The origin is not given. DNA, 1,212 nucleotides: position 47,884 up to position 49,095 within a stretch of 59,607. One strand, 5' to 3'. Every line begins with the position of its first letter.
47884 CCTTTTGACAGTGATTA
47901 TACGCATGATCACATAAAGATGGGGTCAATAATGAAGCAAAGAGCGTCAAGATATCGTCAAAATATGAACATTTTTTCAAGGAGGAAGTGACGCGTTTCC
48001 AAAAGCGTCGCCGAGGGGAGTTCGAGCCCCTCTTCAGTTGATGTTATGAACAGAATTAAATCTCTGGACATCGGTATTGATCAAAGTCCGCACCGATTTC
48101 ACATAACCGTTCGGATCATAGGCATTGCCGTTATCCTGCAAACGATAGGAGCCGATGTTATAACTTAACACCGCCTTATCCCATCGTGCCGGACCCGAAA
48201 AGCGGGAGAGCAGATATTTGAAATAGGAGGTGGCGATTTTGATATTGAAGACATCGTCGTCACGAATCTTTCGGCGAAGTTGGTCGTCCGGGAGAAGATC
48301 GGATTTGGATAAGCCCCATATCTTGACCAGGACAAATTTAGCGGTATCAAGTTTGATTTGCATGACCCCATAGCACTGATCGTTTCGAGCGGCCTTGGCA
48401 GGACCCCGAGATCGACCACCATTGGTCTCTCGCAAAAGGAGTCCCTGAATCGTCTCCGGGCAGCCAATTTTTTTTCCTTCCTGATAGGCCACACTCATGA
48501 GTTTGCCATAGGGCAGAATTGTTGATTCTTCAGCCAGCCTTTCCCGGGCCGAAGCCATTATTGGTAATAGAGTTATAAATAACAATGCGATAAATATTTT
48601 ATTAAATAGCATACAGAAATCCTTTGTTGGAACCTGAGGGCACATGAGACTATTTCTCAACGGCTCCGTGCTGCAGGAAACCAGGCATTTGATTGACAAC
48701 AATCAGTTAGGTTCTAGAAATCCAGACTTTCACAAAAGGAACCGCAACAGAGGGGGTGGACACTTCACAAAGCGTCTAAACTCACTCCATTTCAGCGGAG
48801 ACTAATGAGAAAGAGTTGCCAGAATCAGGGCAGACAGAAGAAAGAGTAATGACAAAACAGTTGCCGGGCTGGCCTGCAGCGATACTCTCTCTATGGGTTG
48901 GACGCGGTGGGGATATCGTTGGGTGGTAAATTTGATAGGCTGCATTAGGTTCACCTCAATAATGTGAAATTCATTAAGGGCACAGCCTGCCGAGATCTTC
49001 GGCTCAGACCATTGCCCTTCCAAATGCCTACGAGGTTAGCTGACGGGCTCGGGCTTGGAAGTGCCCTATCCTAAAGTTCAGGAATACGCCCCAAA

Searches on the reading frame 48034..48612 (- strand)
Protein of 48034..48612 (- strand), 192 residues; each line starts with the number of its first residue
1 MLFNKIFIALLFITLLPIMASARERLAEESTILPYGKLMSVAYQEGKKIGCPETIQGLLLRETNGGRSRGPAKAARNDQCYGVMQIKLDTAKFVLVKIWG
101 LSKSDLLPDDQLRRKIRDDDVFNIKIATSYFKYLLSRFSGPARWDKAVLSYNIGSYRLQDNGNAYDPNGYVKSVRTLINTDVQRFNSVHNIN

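Call 14: search_protein_families(library=pfam, proteins=[window:48034-48612:-], max_evalue=0.01)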
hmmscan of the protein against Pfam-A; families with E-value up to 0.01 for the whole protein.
window:48034-48612:- (192 aa): 1 family
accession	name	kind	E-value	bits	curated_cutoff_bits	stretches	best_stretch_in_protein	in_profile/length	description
PF01464.25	SLT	-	6.2e-07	29.4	21.3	1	69-163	26-106/117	Transglycosylase SLT domain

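Call 23: find_encoding_contigs(protein=window:48034-48612:-, flank=3000, max_places=10)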
Protein window:48034-48612:- (192 aa): 5 contigs read that carry it; 5 places shown.
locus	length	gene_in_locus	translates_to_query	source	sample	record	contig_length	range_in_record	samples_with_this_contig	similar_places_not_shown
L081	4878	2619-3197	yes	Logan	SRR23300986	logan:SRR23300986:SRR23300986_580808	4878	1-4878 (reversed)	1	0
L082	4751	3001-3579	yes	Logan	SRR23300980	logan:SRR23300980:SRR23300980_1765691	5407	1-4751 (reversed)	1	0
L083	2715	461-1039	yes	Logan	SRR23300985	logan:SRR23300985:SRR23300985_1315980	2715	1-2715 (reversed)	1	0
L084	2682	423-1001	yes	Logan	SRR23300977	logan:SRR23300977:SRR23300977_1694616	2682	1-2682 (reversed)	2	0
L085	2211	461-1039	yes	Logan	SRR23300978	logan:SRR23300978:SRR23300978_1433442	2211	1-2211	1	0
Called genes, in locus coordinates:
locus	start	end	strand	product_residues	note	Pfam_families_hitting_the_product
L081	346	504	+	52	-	PF07927:HicA_toxin (weak)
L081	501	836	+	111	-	PF05534:HicB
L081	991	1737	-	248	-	PF00072:Response_reg, PF00486:Trans_reg_C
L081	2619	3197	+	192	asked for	PF01464:SLT (weak)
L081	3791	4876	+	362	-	?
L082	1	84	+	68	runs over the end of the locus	-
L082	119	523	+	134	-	-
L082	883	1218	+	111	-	PF05534:HicB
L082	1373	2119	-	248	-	PF00072:Response_reg, PF00486:Trans_reg_C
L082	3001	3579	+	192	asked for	PF01464:SLT (weak)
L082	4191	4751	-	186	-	?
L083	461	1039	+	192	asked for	PF01464:SLT (weak)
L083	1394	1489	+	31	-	-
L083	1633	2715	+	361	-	?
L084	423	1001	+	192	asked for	PF01464:SLT (weak)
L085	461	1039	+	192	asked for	PF01464:SLT (weak)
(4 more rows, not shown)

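Call 25: find_homologous_proteins(query=window:48034-48612:-, max_evalue=1e-10)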
Query window:48034-48612:- (192 aa): 22 proteins with E <= 1e-10 among 104 candidates.
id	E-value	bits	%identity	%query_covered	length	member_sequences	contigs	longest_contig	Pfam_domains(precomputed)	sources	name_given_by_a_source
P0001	7.8e-123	425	100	100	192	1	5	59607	PF01464.26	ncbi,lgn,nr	ncbi:MAG: lytic transglycosylase domain-containing protein [Desulfocapsaceae bacterium]|nr:lytic tra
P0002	3.0e-97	342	83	100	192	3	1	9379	PF01464.26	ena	-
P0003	1.1e-96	340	82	100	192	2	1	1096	PF01464.26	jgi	-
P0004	2.1e-96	339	82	100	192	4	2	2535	PF01464.26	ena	-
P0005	2.8e-96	338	81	100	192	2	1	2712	PF01464.26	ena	-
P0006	2.6e-89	316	74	100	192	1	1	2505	PF01464.26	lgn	-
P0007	4.3e-89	315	76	100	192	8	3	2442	PF01464.26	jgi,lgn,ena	-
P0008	1.1e-88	314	76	100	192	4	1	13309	PF01464.26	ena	-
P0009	4.1e-88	312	75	98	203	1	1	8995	PF01464.26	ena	-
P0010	5.3e-88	311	74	100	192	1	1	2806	PF01464.26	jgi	jgi:hypothetical protein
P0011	6.7e-88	311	74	100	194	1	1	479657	PF01464.26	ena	-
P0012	1.0e-87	310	76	99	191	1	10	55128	PF01464.26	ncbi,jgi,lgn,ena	-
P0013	1.6e-85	303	73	100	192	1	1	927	PF01464.26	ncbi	-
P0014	3.4e-85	302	74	100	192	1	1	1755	-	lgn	-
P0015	2.1e-79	283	68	98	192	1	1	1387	PF01464.26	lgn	-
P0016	1.7e-78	280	68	100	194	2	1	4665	PF01464.26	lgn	-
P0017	1.6e-77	277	68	100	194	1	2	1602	PF01464.26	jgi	jgi:hypothetical protein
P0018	4.5e-77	276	69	100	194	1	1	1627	PF01464.26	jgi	jgi:hypothetical protein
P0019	2.0e-76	274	67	100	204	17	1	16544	-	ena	-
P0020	1.6e-66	241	60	99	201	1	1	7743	PF01464.26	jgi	jgi:hypothetical protein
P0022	7.3e-18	83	35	89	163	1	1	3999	PF01464.26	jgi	-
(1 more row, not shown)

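Call 26: find_encoding_contigs(protein=P0002, flank=4000, max_places=2)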
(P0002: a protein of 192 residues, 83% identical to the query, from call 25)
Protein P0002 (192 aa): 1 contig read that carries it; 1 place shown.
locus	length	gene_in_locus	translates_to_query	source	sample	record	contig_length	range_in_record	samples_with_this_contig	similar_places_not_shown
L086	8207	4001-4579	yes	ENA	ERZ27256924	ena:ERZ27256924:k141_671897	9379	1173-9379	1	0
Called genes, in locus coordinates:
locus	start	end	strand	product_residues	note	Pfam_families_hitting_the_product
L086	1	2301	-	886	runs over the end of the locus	PF02702:KdpD, PF00582:Usp, PF13493:DUF4118, PF13492:GAF_3 (faint), PF00512:HisKA, PF02518:HATPase_c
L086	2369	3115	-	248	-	PF00072:Response_reg, PF00486:Trans_reg_C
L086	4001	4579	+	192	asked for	PF01464:SLT (faint)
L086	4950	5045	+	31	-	-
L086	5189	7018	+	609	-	PF03814:KdpA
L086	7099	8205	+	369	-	?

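Call 27: find_encoding_contigs(protein=P0008, flank=4000, max_places=2)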
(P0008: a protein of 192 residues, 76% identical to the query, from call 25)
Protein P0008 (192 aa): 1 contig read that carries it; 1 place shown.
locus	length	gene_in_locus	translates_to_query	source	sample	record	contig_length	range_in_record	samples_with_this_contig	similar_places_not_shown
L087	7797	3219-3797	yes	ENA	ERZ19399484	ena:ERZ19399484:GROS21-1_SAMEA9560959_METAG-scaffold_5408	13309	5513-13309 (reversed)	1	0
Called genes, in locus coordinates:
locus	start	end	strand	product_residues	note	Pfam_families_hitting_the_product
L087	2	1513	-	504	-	?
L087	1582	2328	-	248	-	PF00072:Response_reg, PF00486:Trans_reg_C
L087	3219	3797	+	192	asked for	PF01464:SLT (weak)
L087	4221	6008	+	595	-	PF03814:KdpA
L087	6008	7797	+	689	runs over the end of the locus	PF00122:E1-E2_ATPase, PF00702:Hydrolase, PF08282:Hydrolase_3 (faint)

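Call 28: find_encoding_contigs(protein=P0011, flank=4000, max_places=2)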
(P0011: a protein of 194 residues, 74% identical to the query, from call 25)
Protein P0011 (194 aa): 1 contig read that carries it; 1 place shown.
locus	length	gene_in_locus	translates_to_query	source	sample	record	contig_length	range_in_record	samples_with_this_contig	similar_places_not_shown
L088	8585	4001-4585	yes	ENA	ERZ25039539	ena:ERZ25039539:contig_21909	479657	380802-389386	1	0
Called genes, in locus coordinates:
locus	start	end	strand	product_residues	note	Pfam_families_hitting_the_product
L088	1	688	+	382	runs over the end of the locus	PF00266:Aminotran_5, PF01212:Beta_elim_lyase, PF00155:Aminotran_1_2 (weak), PF01041:DegT_DnrJ_EryC1, PF01053:Cys_Met_Meta_PP (weak)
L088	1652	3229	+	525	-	-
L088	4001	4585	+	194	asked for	PF01464:SLT (weak)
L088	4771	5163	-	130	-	PF09413:DUF2007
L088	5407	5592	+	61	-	-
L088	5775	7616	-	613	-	PF00390:malic, PF03949:Malic_M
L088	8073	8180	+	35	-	-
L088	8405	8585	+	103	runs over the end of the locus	PF00313:CSD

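Call 29: find_encoding_contigs(protein=P0012, flank=4000, max_places=3)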
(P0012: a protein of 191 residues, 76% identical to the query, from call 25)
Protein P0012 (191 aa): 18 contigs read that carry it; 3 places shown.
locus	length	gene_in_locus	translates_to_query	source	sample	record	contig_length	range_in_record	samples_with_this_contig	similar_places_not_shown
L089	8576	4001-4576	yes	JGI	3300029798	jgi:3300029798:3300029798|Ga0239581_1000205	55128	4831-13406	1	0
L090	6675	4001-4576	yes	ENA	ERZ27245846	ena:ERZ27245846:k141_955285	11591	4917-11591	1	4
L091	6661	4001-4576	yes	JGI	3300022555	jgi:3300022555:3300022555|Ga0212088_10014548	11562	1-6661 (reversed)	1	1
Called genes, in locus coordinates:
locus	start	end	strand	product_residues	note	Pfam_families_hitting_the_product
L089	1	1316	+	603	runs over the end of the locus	PF00664:ABC_membrane, PF00005:ABC_tran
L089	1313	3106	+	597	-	PF00664:ABC_membrane, PF00005:ABC_tran, PF02463:SMC_N (faint)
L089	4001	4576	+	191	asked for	PF01464:SLT (weak)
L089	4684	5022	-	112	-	-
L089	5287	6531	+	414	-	PF01773:Nucleos_tra2_N, PF07670:Gate, PF07662:Nucleos_tra2_C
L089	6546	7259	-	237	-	PF00005:ABC_tran, PF13304:AAA_21 (faint)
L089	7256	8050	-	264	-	PF00005:ABC_tran, PF13304:AAA_21 (faint), PF12399:BCA_ABC_TP_C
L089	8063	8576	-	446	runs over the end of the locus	PF02653:BPD_transp_2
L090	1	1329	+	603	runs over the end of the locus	PF00664:ABC_membrane, PF00005:ABC_tran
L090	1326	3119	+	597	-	PF00664:ABC_membrane, PF00005:ABC_tran, PF02463:SMC_N (faint)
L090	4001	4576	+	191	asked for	PF01464:SLT (weak)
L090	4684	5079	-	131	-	-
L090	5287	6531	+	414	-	PF01773:Nucleos_tra2_N, PF07670:Gate, PF07662:Nucleos_tra2_C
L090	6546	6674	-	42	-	?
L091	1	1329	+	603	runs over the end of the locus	PF00664:ABC_membrane, PF00005:ABC_tran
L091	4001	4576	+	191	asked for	PF01464:SLT (weak)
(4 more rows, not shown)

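Call 30: find_encoding_contigs(protein=P0009, flank=4000, max_places=2)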
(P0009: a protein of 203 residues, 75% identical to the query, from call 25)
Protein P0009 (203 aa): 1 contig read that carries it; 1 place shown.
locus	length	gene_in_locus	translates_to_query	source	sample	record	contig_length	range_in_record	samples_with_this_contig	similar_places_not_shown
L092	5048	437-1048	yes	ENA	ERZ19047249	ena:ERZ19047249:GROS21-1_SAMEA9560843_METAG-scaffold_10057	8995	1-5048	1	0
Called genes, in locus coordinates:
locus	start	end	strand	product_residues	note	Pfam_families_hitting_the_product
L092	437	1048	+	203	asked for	PF01464:SLT (weak)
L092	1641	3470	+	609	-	PF03814:KdpA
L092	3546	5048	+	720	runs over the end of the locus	PF00122:E1-E2_ATPase, PF00702:Hydrolase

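Call 31: find_encoding_contigs(protein=P0005, flank=4000, max_places=2)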
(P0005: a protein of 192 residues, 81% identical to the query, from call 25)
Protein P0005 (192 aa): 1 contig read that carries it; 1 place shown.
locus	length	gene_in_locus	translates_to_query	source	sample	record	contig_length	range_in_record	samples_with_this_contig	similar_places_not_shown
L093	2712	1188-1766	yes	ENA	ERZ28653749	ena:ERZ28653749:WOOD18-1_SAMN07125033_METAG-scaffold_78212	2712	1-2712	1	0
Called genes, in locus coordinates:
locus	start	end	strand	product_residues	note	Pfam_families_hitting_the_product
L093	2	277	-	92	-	?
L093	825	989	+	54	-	-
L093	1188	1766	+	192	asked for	PF01464:SLT (weak)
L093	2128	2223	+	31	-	-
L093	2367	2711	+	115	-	?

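Call 32: find_encoding_contigs(protein=P0004, flank=4000, max_places=2)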
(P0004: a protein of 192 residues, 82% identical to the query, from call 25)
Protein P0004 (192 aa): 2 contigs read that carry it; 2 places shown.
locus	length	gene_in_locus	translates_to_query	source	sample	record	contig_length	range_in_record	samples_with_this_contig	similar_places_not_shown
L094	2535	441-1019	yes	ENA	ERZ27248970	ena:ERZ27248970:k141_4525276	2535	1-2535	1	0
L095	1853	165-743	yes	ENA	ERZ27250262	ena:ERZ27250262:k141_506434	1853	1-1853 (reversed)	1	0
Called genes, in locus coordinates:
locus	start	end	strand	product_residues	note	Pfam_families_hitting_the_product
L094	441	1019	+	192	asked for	PF01464:SLT (weak)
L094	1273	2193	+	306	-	PF12729:4HB_MCP_1 (weak)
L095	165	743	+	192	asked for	PF01464:SLT (weak)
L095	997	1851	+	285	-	?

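Call 33: find_encoding_contigs(protein=P0019, flank=4000, max_places=2)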
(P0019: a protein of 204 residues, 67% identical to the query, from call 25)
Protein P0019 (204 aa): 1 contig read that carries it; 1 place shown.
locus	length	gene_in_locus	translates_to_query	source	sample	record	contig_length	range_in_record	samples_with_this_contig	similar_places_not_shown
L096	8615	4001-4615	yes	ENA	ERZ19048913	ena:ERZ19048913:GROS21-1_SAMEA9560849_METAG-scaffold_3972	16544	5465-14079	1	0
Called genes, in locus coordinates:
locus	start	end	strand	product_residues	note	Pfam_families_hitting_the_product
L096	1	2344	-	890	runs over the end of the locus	PF02702:KdpD, PF00582:Usp (weak), PF13493:DUF4118, PF13492:GAF_3 (weak), PF00512:HisKA, PF02518:HATPase_c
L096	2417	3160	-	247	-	PF00072:Response_reg, PF00486:Trans_reg_C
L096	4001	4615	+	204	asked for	-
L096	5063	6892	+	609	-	PF03814:KdpA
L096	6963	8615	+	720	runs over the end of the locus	PF00122:E1-E2_ATPase, PF00702:Hydrolase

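Call 34: find_encoding_contigs(protein=P0020, flank=4000, max_places=2)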
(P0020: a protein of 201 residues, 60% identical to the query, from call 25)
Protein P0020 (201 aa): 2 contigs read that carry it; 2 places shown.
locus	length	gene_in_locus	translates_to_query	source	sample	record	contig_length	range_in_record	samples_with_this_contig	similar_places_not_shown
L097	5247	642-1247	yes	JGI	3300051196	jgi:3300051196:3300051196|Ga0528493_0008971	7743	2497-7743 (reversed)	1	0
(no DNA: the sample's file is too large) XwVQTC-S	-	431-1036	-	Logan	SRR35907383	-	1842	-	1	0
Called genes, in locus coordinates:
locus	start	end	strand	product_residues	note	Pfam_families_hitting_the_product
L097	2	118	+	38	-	?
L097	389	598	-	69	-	-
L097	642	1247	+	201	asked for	PF01464:SLT (weak)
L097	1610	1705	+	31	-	-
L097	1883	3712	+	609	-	PF03814:KdpA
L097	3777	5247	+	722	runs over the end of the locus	PF00122:E1-E2_ATPase, PF00702:Hydrolase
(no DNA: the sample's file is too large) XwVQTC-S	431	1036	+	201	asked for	PF01464:SLT (weak)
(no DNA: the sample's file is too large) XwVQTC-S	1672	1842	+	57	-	?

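Call 43: find_encoding_contigs(protein=P0003, flank=3000, max_places=3)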
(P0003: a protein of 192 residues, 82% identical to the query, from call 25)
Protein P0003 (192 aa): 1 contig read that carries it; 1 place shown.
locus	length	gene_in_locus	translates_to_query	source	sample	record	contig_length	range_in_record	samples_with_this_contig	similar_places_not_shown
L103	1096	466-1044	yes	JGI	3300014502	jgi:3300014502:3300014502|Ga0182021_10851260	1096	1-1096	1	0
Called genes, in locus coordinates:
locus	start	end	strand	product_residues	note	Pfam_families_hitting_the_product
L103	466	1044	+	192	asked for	PF01464:SLT (weak)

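Call 44: find_encoding_contigs(protein=P0007, flank=3000, max_places=4)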
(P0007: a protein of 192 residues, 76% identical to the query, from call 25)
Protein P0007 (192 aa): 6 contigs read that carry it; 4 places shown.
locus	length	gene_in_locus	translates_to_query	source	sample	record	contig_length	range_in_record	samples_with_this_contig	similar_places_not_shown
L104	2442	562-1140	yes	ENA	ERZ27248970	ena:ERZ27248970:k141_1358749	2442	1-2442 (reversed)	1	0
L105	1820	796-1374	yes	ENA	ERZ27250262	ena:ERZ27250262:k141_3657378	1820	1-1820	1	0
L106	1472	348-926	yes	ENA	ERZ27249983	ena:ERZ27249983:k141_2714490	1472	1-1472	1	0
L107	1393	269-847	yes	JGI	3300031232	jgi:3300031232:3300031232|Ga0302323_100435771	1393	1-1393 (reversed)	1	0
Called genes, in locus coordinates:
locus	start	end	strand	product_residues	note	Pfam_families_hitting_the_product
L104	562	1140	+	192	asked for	PF01464:SLT (weak)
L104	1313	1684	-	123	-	PF00486:Trans_reg_C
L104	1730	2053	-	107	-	PF00072:Response_reg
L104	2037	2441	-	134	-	?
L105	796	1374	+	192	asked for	PF01464:SLT (weak)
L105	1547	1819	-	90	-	?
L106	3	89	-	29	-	?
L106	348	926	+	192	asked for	PF01464:SLT (weak)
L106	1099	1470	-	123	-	PF00486:Trans_reg_C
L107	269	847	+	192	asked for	PF01464:SLT (weak)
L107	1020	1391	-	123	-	PF00486:Trans_reg_C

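Call 61: search_protein_families(library=ncbifam, proteins=[window:48034-48612:-], max_evalue=0.01)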
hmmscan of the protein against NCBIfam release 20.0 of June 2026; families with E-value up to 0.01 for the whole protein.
window:48034-48612:- (192 aa): 0 families

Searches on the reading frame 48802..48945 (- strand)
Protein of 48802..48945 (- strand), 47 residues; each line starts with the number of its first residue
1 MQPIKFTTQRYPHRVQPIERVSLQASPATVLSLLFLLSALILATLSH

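Call 14: search_protein_families(library=pfam, proteins=[window:48802-48945:-], max_evalue=0.01)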
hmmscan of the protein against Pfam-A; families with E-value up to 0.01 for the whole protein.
window:48802-48945:- (47 aa): 0 families

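Call 61: search_protein_families(library=ncbifam, proteins=[window:48802-48945:-], max_evalue=0.01)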
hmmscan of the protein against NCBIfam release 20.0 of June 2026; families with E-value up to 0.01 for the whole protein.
window:48802-48945:- (47 aa): 0 families
